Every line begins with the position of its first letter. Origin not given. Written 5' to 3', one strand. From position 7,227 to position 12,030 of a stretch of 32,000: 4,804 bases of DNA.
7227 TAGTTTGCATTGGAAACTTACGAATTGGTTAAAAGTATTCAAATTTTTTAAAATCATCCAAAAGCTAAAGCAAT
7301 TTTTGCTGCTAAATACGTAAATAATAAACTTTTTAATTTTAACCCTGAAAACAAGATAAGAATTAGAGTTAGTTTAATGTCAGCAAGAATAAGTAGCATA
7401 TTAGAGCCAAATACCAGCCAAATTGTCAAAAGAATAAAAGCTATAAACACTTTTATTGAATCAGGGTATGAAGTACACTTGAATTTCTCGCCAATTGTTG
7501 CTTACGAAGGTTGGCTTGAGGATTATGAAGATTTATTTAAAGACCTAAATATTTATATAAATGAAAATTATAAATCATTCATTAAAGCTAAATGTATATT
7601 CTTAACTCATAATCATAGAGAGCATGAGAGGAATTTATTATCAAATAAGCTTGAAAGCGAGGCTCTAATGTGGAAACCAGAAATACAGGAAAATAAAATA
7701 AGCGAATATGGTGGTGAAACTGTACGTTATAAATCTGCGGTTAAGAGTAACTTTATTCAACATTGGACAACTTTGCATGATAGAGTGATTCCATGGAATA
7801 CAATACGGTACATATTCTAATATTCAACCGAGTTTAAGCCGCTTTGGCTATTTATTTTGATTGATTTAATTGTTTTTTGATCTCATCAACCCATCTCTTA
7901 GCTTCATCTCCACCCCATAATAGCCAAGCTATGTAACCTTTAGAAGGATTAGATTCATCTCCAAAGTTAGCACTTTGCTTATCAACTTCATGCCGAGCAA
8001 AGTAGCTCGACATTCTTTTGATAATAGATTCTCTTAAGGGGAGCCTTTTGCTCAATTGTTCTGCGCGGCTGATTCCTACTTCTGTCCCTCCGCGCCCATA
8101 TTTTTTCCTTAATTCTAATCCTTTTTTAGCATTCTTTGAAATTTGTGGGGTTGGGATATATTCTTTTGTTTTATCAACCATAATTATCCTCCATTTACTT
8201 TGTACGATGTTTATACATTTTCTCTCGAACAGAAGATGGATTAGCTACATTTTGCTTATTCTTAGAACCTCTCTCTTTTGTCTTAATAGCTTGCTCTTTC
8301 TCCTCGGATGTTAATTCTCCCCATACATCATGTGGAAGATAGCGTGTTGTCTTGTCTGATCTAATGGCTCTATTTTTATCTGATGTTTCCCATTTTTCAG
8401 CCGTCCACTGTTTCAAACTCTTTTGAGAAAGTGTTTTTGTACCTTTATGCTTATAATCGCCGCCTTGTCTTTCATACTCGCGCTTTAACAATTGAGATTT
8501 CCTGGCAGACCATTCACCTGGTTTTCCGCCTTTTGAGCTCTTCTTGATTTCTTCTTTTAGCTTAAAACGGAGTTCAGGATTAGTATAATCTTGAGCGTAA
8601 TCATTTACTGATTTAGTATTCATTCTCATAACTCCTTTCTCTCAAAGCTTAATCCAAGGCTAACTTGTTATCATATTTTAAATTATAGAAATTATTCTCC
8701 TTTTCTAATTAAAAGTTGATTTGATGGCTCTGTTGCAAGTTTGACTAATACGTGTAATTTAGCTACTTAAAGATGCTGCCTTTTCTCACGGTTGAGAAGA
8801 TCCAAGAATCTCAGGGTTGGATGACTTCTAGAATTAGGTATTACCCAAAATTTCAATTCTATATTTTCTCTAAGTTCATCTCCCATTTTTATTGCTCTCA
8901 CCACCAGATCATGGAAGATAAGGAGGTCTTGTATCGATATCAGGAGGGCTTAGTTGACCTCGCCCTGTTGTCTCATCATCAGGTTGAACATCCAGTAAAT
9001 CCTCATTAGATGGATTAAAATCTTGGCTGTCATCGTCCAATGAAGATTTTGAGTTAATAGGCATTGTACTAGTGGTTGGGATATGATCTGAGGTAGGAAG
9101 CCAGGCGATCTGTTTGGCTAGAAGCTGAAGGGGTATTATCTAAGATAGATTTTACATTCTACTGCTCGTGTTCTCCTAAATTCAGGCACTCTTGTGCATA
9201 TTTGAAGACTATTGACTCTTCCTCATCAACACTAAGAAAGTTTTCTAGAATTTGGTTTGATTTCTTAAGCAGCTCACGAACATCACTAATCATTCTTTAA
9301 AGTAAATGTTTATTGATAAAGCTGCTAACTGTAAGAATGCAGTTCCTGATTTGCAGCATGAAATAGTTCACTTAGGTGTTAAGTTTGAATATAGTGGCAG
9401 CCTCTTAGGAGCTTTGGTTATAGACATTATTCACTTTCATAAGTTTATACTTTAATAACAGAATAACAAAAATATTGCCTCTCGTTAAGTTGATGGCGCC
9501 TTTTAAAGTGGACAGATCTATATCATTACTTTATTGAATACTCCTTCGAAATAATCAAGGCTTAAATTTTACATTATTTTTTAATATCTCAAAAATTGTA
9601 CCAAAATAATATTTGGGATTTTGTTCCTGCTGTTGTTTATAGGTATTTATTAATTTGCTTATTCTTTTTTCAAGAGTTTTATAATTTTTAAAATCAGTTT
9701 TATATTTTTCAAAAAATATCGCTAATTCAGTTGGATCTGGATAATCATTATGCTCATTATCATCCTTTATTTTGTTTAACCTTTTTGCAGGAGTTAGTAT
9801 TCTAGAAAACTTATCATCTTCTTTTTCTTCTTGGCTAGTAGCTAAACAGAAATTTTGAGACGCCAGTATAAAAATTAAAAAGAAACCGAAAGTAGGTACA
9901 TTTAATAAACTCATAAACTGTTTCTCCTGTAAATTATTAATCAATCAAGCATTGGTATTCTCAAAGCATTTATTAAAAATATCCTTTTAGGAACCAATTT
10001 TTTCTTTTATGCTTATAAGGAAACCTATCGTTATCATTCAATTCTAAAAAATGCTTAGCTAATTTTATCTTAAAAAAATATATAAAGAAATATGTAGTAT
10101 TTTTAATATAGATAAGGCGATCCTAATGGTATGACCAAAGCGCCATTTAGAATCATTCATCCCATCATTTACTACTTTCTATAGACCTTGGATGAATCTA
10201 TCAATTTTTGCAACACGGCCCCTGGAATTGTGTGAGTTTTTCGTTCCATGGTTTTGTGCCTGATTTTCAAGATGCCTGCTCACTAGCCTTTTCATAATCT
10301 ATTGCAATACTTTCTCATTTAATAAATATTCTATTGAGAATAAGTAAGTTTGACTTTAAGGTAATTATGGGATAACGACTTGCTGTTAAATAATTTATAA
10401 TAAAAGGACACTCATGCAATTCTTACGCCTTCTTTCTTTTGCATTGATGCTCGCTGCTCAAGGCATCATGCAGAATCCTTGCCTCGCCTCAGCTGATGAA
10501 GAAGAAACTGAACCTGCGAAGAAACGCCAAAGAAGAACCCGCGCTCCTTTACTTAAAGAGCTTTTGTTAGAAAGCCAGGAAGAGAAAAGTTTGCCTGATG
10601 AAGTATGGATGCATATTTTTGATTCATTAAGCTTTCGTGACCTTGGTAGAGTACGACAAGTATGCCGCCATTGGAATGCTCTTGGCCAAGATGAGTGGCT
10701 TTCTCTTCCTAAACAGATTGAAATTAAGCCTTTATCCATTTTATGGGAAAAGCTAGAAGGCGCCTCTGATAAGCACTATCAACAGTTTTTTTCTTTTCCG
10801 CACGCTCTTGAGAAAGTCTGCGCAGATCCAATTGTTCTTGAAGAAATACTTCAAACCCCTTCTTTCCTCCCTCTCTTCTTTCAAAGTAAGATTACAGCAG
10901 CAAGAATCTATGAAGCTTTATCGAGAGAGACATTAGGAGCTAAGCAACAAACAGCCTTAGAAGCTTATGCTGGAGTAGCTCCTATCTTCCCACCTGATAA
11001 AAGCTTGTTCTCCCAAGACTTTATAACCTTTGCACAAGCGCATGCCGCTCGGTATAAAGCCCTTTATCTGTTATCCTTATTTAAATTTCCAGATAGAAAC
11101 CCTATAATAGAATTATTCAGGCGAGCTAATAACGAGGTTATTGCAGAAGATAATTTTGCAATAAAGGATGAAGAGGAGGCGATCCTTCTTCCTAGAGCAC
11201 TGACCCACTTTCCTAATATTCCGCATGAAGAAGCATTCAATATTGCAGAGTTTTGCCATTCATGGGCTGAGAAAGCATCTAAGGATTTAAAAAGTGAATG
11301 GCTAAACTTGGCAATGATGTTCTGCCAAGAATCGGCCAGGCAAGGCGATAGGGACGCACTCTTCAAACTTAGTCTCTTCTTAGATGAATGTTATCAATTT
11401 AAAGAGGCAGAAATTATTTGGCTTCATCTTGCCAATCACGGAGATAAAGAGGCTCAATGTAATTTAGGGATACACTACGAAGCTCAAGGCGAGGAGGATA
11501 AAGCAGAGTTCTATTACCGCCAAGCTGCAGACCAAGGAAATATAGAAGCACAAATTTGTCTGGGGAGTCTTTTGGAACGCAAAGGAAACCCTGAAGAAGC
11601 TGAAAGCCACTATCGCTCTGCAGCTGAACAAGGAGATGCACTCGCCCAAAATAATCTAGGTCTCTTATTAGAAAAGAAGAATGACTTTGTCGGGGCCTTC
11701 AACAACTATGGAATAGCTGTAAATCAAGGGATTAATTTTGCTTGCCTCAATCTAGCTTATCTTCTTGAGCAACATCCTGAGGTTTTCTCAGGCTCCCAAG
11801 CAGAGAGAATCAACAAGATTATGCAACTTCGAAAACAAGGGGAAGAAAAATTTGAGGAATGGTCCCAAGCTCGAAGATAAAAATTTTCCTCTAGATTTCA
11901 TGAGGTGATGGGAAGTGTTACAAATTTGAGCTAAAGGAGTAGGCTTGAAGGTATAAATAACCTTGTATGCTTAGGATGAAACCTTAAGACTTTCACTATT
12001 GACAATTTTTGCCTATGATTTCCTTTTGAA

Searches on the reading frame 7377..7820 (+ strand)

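Call 58: search_protein_families(library=pfam, proteins=[window:7377-7820:+], max_evalue=0.01)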
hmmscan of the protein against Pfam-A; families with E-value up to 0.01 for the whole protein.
window:7377-7820:+ (147 aa): 1 family
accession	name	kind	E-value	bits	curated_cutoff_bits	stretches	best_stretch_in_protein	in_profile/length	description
PF20903.3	SPL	-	5e-13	49.1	27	1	8-146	201-337/338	Spore photoproduct lyase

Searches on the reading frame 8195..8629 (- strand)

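Call 58: search_protein_families(library=pfam, proteins=[window:8195-8629:-], max_evalue=0.01)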
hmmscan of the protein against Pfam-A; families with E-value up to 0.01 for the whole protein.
window:8195-8629:- (144 aa): 1 family
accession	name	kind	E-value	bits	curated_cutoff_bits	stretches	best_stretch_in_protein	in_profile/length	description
PF19197.5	DUF5872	-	9.8e-05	23.4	27.5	1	17-124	3-115/116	Family of unknown function (DUF5872)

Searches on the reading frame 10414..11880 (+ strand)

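Call 11: search_protein_families(library=pfam, proteins=[window:10414-11880:+])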
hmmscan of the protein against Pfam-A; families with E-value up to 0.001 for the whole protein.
window:10414-11880:+ (488 aa): 8 families
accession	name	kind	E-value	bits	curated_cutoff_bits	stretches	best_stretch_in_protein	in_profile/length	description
PF12937.12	F-box-like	-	5e-13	49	24.3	1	59-96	3-40/47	F-box-like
PF00646.38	F-box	-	1.8e-09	37.5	20.5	1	59-90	3-34/43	F-box domain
PF07719.23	TPR_2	-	4.3e-09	36.2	27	0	346-372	2-28/34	Tetratricopeptide repeat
PF00515.34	TPR_1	-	5.4e-08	32.8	27.8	0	346-371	2-27/34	Tetratricopeptide repeat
PF13424.12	TPR_12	-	1.4e-07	32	30.1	0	340-372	39-72/77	Tetratricopeptide repeat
PF13428.12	TPR_14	-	2.2e-05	25.2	23.5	0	378-407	2-31/44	Tetratricopeptide repeat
PF13432.12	TPR_16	-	0.00016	22.5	32.7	0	383-428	3-50/65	Tetratricopeptide repeat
PF08238.18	Sel1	-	0.00074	20.5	30.7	0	346-376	2-36/36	Sel1 repeat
